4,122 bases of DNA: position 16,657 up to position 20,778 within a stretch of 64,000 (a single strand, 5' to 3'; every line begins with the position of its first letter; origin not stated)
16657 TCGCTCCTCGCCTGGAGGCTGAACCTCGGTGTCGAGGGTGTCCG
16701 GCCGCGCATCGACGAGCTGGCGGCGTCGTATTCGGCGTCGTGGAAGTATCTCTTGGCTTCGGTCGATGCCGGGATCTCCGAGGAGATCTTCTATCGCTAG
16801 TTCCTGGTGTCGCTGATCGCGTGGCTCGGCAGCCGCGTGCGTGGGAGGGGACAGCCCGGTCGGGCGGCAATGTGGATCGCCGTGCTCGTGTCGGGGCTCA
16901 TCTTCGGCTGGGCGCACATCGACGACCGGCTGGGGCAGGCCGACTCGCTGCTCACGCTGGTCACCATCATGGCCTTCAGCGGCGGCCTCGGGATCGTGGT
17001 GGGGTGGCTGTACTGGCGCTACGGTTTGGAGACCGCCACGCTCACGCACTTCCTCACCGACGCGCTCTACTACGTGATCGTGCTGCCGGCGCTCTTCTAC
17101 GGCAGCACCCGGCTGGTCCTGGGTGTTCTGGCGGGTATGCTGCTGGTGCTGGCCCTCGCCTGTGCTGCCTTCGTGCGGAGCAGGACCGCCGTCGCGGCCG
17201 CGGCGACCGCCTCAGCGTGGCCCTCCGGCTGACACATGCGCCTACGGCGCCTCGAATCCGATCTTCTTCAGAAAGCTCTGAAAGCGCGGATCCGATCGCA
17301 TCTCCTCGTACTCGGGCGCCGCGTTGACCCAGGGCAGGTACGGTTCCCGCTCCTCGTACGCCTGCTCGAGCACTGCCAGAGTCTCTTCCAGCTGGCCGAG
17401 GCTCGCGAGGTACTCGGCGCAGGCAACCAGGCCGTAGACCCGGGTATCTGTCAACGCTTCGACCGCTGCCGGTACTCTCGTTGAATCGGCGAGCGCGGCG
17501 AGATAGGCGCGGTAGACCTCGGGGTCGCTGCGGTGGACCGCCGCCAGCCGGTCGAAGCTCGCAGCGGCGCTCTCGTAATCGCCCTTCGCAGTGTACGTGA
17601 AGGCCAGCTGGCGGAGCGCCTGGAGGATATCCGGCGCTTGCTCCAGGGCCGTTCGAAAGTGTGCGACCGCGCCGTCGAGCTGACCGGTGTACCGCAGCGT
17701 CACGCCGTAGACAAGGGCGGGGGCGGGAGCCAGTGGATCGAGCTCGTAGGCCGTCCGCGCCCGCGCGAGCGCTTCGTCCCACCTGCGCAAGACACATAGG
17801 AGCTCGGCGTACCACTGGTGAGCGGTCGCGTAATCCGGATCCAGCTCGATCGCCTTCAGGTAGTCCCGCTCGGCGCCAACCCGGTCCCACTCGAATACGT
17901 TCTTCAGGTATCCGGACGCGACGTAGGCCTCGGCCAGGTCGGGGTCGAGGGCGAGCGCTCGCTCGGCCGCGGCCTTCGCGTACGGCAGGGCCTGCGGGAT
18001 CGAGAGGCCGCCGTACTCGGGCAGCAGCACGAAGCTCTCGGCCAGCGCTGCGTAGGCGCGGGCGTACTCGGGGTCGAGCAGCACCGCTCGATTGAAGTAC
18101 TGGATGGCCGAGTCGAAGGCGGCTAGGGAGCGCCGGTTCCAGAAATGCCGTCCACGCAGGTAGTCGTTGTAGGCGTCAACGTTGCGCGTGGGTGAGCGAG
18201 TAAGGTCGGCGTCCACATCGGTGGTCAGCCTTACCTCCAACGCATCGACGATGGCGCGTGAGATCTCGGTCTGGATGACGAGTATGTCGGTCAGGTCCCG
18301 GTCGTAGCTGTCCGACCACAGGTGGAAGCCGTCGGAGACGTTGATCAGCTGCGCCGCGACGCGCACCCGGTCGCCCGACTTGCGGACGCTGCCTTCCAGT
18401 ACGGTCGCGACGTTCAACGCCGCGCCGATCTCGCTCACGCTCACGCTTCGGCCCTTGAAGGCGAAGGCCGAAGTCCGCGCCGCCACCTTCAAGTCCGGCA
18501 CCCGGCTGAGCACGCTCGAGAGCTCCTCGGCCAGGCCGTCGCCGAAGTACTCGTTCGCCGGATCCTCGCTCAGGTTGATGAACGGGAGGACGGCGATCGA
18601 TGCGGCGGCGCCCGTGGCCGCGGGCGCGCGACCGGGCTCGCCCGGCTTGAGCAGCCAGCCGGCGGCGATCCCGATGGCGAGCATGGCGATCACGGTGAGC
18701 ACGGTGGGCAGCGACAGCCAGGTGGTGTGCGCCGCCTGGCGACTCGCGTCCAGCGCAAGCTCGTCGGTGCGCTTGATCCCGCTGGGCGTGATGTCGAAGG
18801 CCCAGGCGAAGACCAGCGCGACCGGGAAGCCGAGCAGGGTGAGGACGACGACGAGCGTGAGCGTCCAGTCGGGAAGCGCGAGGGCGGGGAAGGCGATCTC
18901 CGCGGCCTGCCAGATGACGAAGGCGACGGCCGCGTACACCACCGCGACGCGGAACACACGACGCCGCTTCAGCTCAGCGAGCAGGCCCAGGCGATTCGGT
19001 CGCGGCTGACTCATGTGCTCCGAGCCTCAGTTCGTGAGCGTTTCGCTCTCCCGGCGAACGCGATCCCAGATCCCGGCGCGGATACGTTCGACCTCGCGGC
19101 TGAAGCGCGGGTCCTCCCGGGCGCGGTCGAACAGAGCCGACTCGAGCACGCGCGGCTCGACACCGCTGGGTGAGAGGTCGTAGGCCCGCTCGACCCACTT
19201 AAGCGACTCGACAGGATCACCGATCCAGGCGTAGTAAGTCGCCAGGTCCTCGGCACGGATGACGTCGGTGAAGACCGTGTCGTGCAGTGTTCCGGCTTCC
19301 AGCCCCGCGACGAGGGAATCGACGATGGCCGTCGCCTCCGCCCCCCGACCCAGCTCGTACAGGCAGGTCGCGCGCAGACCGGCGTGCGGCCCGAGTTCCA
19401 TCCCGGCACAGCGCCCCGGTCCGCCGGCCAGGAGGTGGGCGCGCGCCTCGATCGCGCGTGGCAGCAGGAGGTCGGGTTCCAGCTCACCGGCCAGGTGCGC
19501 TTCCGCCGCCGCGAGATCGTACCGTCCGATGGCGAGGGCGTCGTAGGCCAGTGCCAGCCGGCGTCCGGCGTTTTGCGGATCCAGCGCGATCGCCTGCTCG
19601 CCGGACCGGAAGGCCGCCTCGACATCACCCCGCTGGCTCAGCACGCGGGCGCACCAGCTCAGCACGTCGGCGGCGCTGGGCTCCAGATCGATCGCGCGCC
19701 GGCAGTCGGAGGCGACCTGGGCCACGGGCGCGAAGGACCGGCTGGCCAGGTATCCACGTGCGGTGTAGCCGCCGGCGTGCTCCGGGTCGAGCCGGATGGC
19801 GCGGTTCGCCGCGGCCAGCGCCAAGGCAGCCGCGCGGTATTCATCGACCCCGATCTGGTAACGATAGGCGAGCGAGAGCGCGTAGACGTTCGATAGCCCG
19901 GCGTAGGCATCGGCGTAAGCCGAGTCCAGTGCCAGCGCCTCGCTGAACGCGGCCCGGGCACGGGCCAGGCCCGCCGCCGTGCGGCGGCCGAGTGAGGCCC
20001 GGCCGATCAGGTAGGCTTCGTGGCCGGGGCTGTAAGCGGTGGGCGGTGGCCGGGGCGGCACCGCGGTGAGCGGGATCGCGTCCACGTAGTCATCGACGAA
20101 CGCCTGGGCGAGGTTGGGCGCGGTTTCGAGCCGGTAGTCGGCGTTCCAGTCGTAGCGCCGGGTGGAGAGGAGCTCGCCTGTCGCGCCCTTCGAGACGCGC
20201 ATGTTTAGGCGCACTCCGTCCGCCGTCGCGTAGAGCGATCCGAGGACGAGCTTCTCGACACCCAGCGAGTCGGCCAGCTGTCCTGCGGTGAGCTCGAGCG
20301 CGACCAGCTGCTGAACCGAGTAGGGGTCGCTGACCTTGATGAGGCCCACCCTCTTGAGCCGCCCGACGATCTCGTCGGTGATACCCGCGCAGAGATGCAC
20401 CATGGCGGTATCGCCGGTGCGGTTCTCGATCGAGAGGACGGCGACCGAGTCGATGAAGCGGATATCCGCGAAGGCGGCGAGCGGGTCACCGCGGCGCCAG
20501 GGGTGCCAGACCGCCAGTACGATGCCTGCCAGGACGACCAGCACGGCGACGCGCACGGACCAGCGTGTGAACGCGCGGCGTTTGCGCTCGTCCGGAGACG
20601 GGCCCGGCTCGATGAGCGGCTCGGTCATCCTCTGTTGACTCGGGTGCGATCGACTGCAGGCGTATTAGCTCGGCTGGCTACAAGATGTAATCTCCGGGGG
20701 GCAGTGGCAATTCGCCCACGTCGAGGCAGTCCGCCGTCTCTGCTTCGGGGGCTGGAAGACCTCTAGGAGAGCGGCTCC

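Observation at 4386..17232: Candidate secreted toxin / export / immunity island: vapBC - CDCL - Gly-rich beta-helix lipoprotein - ABC-2 pair - TonB receptor - LVIVD propeller - CPBP(Abi) protease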

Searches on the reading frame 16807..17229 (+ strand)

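Call 5: search_protein_families(library=pfam, proteins=[window:16807-17229:+], max_evalue=0.01)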
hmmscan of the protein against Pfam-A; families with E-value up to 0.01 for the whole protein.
window:16807-17229:+ (141 aa): 1 family
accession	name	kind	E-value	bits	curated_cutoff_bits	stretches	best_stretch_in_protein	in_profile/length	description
PF02517.21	Rce1-like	-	6.8e-09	36.3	22.4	1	19-86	37-92/93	Type II CAAX prenyl endopeptidase Rce1-like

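Call 69: search_protein_families(library=ncbifam, proteins=[window:16807-17229:+], max_evalue=0.001)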
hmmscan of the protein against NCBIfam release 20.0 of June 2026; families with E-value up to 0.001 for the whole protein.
window:16807-17229:+ (141 aa): 1 family
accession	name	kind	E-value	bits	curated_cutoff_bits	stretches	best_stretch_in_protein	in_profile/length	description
NF041647.1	ABC_perm_CPBP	equivalog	0.00037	19.4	435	1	19-91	572-633/636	ABC transporter permease subunit/CPBP intramembrane protease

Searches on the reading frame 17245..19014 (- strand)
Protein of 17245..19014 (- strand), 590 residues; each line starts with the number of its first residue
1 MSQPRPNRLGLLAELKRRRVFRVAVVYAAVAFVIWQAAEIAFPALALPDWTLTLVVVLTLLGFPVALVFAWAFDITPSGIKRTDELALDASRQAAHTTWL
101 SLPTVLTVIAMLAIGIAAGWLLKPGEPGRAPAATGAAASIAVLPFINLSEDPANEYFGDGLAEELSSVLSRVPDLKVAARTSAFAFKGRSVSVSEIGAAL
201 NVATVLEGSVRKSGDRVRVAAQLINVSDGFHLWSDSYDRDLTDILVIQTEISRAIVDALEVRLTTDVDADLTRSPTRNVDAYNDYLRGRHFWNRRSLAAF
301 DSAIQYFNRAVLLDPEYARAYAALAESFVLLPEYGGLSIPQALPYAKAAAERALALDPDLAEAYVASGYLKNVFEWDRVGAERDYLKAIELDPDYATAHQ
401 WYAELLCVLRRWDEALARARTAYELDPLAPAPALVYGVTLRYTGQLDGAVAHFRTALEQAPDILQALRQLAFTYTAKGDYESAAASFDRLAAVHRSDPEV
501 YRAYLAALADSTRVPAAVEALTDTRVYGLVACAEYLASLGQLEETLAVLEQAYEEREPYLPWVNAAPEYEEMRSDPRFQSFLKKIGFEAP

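Call 40: search_protein_families(library=pfam, proteins=[window:17245-19014:-], max_evalue=0.001)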
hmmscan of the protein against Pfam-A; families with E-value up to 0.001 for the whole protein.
window:17245-19014:- (590 aa): 10 families
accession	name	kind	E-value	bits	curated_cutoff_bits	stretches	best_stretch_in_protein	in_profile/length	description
PF13414.12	TPR_11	-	7.4e-15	54.8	26.8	0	384-400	16-32/42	TPR repeat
PF07719.23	TPR_2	-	9.4e-14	50.8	27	0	437-462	8-33/34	Tetratricopeptide repeat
PF13428.12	TPR_14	-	2.8e-12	46.5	23.5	0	465-505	2-42/44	Tetratricopeptide repeat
PF13431.12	TPR_17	-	5e-12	45.5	24.4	1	385-416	2-33/34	Tetratricopeptide repeat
PF14559.12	TPR_19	-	5.9e-12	46.2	25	1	444-503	5-64/68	Tetratricopeptide repeat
PF00515.34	TPR_1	-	3e-11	43.1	27.8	0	300-317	17-34/34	Tetratricopeptide repeat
PF13181.12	TPR_8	-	9.2e-10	38.3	25.7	0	300-316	17-33/34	Tetratricopeptide repeat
PF23914.1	TPR_CcmH_CycH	-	1.8e-06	28.3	42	1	392-497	46-154/158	Cytochrome c-type biogenesis protein H TPR domain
PF13432.12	TPR_16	-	1.9e-05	25.4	32.7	1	439-491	6-58/65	Tetratricopeptide repeat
PF13424.12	TPR_12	-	3.2e-05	24.5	30.1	1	436-492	9-73/77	Tetratricopeptide repeat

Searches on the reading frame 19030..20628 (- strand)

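Call 40: search_protein_families(library=pfam, proteins=[window:19030-20628:-], max_evalue=0.001)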
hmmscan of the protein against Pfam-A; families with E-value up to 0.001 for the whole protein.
window:19030-20628:- (533 aa): 4 families
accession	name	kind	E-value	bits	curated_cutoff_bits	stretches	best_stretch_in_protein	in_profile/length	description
PF13414.12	TPR_11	-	1.6e-08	34.5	26.8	0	223-250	12-39/42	TPR repeat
PF13431.12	TPR_17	-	2.4e-07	30.9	24.4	0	274-296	2-24/34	Tetratricopeptide repeat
PF14559.12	TPR_19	-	9.1e-05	23.2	25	0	333-386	4-57/68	Tetratricopeptide repeat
PF07719.23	TPR_2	-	0.00023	21.5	27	0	320-353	1-34/34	Tetratricopeptide repeat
